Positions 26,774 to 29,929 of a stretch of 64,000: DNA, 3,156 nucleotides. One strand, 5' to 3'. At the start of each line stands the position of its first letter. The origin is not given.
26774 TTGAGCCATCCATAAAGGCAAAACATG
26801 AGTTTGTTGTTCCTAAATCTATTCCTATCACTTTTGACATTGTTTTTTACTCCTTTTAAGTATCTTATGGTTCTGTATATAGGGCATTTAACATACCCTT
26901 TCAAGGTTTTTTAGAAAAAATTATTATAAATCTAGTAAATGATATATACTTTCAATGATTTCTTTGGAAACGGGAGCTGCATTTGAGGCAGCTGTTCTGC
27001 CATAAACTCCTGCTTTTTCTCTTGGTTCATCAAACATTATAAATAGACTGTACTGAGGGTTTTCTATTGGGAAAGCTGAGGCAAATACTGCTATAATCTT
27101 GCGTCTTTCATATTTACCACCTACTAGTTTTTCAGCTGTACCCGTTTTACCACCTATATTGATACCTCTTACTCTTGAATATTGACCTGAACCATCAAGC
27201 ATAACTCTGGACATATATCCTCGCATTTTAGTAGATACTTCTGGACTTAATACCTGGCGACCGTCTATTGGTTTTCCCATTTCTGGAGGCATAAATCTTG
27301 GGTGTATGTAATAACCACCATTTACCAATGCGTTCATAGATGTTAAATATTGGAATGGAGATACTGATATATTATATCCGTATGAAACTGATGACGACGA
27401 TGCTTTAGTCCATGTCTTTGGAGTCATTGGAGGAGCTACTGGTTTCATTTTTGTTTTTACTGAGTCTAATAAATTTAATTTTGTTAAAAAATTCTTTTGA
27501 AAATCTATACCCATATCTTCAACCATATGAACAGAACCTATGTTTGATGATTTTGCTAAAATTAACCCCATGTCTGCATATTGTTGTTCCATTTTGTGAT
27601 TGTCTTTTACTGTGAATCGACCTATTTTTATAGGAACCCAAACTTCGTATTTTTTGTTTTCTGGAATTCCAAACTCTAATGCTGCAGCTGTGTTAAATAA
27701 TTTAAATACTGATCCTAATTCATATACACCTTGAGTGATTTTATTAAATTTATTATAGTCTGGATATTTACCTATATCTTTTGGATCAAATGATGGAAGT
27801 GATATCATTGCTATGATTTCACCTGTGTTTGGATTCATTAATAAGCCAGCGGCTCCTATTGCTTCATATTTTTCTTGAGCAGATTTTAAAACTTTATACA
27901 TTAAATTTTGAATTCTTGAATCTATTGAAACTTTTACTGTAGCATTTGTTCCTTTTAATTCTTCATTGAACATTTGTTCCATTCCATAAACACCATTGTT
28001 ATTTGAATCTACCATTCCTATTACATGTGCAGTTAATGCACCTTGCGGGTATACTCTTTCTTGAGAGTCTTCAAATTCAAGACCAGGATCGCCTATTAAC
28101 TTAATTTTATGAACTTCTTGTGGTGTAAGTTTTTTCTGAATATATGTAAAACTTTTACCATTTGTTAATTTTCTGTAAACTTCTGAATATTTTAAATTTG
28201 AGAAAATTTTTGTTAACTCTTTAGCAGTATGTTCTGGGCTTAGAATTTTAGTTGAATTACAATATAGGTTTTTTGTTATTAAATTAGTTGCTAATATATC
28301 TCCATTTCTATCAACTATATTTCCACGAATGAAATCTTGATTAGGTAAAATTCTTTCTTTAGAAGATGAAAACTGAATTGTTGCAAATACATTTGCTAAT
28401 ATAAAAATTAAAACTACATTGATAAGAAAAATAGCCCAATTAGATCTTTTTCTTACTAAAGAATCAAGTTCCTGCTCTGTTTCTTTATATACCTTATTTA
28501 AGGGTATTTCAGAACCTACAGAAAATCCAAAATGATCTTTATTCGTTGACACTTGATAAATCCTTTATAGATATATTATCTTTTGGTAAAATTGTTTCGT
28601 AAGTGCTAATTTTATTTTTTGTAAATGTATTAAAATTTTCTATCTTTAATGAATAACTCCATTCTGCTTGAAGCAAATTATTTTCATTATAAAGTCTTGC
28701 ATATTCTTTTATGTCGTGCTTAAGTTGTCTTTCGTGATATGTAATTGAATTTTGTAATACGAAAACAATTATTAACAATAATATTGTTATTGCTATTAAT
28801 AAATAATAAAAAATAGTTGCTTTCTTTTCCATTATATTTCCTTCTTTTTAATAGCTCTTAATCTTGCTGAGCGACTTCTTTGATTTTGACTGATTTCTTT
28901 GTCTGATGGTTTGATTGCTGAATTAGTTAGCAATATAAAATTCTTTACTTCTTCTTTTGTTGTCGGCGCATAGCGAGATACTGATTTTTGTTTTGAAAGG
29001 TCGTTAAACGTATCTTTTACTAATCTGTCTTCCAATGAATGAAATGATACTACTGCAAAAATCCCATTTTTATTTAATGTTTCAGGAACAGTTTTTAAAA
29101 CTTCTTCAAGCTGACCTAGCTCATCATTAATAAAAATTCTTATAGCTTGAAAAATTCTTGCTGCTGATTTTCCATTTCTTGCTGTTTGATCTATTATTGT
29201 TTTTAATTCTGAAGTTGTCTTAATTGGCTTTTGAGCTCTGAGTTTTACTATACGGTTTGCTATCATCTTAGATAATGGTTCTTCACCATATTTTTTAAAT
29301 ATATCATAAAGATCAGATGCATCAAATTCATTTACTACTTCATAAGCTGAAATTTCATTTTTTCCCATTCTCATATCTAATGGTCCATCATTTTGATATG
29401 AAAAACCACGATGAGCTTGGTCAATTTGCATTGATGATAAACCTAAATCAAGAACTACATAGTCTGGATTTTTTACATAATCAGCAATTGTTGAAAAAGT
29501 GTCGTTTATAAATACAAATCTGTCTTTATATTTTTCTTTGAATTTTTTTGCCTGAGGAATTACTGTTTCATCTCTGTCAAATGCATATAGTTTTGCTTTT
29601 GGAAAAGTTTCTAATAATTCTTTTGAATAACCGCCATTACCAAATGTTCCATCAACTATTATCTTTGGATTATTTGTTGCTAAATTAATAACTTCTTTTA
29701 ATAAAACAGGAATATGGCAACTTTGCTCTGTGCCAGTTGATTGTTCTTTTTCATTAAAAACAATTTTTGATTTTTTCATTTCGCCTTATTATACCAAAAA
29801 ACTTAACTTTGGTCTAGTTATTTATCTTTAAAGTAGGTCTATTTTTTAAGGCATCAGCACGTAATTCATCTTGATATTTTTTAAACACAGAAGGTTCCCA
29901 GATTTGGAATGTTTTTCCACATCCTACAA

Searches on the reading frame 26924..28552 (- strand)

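Call 57: search_protein_families(library=pfam, proteins=[window:26924-28552:-], max_evalue=0.0001)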
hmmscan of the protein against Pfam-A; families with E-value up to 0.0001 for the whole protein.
window:26924-28552:- (542 aa): 3 families
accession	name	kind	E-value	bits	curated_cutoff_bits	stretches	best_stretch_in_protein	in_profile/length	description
PF00905.27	Transpeptidase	-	4.1e-46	158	22.1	1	237-533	4-298/299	Penicillin binding protein transpeptidase domain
PF03717.20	PBP_dimer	-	5.6e-19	69.7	24.4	1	76-212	6-171/180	Penicillin-binding Protein dimerisation domain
PF21922.1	PBP_dimer_2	-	7.7e-05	23.3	27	0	165-206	24-64/83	Penicillin binding protein A dimerisation domain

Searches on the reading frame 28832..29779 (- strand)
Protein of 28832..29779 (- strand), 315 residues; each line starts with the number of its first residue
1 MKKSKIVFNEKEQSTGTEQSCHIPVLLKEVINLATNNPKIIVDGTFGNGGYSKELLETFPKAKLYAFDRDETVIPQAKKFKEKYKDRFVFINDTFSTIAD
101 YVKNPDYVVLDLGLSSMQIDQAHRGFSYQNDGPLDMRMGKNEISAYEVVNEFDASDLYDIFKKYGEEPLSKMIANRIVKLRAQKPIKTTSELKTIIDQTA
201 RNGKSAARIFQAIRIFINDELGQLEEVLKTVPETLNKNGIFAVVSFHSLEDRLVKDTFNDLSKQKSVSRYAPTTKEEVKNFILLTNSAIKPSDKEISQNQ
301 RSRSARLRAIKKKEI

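Call 57: search_protein_families(library=pfam, proteins=[window:28832-29779:-], max_evalue=0.0001)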
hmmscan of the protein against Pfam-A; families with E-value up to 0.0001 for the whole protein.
window:28832-29779:- (315 aa): 2 families
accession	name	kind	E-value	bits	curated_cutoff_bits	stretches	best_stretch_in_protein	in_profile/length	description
PF01795.25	Methyltransf_5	-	1.8e-96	323.7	27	1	20-313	2-309/309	MraW methylase family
PF13847.12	Methyltransf_31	-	9.8e-06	25.7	27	0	47-99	13-67/145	Methyltransferase domain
